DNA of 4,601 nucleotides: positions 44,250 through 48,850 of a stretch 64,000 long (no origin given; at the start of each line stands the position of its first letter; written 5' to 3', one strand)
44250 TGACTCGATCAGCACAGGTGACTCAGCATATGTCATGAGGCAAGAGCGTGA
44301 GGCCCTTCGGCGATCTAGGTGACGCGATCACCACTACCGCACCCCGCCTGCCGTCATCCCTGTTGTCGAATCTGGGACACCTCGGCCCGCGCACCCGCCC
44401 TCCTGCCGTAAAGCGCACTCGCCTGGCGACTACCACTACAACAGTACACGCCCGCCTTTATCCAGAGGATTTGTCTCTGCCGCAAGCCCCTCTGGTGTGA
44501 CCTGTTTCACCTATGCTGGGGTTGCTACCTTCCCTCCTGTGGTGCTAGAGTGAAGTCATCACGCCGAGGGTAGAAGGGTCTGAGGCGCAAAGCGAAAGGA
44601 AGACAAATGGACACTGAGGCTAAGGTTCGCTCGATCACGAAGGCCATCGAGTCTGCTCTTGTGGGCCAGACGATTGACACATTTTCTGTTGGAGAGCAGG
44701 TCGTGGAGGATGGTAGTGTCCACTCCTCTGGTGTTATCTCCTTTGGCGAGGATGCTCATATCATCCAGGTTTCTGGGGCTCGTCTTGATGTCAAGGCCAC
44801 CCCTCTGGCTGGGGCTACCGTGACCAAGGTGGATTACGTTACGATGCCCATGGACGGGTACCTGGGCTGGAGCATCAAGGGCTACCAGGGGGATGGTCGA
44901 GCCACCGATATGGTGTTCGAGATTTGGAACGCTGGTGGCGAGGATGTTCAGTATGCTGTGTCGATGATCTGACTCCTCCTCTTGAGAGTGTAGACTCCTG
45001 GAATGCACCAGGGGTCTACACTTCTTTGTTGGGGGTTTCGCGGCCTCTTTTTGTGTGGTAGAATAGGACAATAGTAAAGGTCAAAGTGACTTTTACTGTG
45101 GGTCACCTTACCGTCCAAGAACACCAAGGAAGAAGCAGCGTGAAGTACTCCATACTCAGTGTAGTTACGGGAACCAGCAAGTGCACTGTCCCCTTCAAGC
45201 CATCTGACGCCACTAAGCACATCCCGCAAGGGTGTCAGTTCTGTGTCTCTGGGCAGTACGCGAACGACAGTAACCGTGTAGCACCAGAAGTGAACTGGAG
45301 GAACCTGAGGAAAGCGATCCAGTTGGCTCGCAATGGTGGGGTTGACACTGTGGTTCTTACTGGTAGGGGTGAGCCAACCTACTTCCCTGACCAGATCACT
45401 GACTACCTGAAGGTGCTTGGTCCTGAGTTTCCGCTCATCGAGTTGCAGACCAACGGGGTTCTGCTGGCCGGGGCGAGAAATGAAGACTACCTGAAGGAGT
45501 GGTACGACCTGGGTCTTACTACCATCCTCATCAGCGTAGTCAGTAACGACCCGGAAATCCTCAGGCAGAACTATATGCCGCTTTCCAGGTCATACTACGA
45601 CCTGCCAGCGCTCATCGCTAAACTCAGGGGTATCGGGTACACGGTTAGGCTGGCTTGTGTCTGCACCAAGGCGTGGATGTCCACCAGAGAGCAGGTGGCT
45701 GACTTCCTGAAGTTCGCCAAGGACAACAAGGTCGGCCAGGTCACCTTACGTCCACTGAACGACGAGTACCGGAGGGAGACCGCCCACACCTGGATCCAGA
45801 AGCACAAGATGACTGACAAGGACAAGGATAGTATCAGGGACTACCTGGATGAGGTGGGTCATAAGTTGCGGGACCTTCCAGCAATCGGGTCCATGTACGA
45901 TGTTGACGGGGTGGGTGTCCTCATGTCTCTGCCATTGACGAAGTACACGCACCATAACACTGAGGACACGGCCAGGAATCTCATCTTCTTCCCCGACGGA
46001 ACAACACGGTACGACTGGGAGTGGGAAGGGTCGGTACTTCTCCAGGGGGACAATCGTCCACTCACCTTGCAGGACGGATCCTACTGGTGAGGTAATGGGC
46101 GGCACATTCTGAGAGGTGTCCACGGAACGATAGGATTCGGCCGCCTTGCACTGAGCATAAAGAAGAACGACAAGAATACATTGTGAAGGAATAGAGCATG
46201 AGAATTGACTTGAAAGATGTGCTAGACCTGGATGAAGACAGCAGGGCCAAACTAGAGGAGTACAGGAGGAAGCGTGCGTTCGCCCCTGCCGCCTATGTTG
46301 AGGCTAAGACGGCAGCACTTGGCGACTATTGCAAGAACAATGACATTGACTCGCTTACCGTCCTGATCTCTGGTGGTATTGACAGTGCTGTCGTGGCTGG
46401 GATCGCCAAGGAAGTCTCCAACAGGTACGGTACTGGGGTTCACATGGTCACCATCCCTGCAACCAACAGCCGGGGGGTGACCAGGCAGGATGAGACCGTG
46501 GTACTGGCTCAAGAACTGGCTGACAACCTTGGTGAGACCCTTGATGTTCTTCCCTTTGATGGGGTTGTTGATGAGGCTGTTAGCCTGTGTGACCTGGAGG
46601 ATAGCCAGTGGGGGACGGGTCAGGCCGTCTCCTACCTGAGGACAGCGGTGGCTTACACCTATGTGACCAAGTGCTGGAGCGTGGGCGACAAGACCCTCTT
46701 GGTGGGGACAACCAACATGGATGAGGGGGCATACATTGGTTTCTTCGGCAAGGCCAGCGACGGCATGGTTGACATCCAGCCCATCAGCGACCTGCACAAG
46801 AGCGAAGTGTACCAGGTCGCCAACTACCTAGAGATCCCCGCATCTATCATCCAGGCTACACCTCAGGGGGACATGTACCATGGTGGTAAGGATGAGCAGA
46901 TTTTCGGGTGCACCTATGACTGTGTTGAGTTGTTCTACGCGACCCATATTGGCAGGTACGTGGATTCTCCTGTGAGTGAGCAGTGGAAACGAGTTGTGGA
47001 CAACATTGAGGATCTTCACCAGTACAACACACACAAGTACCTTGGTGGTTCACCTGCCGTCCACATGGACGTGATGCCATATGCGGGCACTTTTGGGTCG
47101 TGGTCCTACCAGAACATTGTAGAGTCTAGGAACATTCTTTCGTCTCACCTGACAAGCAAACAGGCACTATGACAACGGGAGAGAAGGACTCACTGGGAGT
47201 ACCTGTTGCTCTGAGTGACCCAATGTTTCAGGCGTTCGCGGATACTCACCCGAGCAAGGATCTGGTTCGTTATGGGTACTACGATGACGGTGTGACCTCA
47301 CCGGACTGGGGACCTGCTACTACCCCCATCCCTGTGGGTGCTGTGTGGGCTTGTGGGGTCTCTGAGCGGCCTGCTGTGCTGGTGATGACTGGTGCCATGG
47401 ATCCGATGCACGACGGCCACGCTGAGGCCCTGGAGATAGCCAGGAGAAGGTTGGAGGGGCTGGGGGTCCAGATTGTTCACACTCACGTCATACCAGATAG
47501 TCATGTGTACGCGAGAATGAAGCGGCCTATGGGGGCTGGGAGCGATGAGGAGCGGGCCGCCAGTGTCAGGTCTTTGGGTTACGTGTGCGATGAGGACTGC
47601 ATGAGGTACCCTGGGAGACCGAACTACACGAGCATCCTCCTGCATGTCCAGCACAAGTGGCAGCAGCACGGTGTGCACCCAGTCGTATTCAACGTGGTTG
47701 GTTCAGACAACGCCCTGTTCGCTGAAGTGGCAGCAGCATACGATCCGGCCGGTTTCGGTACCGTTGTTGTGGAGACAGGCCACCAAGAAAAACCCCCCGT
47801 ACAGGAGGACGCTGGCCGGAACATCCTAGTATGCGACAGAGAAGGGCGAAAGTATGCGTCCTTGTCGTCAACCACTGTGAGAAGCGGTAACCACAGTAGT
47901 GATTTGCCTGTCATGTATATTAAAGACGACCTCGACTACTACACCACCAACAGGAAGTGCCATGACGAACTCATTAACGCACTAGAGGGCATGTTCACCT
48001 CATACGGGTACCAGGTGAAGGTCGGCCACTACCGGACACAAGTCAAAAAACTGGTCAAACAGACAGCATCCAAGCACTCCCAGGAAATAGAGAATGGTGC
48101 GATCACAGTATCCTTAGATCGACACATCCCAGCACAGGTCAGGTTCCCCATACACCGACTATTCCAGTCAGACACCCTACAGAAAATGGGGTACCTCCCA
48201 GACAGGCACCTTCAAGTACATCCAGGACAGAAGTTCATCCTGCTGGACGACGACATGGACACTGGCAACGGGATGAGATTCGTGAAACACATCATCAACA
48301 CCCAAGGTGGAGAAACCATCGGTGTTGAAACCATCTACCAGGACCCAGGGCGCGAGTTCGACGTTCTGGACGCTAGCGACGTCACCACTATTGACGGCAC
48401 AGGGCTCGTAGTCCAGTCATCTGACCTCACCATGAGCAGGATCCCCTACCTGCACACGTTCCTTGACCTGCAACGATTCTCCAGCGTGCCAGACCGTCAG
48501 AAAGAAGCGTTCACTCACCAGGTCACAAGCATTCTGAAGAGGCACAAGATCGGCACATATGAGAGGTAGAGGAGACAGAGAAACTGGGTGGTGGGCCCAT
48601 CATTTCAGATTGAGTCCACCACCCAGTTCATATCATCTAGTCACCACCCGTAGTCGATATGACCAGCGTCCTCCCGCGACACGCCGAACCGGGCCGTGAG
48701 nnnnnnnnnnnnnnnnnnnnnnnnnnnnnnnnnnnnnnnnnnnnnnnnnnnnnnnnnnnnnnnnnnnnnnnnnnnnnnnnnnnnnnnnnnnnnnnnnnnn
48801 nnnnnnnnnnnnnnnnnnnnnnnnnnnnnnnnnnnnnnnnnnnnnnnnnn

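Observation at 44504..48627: Promoter-to-terminator operon encoding a candidate NAD+ reconstitution pathway: radical-SAM-like protein, NadE, and an NMNAT-PRTase fusion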

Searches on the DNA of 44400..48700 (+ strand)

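Call 6: search_dna_similar(query=window:44400-48700:+, collection=phages, mode=near, max_rows=20)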
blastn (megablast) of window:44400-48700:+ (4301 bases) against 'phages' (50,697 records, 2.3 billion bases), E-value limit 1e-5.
No match.

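Call 114: search_rna_families(sources=[L003, L009, L011, L012, L015, L017, L022, L025], threshold=gathering)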
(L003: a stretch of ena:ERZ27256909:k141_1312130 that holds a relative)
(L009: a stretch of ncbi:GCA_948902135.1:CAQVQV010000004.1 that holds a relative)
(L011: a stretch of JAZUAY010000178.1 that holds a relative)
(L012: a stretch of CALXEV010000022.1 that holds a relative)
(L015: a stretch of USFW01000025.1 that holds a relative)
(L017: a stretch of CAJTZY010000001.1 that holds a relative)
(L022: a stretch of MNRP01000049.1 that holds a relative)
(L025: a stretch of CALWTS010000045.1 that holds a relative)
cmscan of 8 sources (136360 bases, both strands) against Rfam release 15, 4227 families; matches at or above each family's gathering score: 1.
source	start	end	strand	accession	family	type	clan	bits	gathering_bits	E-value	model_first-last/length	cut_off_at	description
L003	3898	3971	+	RF00005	tRNA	Gene; tRNA;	CL00001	60.4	29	2.9e-10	1-71/71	no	tRNA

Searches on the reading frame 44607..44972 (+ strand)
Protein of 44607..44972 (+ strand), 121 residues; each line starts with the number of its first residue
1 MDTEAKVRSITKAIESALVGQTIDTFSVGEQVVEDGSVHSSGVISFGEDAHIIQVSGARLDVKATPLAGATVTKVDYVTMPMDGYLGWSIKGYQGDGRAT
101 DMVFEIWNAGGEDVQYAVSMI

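Call 3: search_protein_families(library=pfam, proteins=[window:44607-44972:+], max_evalue=0.1)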
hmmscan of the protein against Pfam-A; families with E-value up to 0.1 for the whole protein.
window:44607-44972:+ (121 aa): 0 families

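Call 4: search_protein_families(library=phrogs, proteins=[window:44607-44972:+], max_evalue=0.01)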
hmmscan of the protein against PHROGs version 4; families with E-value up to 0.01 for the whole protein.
window:44607-44972:+ (121 aa): 0 families

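Call 5: search_protein_families(library=ncbifam, proteins=[window:44607-44972:+], max_evalue=0.1)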
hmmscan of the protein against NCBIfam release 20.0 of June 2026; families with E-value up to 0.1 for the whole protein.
window:44607-44972:+ (121 aa): 0 families

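Call 31: search_protein_families(library=padloc, proteins=[window:44607-44972:+], max_evalue=0.01)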
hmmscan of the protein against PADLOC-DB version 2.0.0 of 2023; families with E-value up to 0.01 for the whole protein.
window:44607-44972:+ (121 aa): 0 families
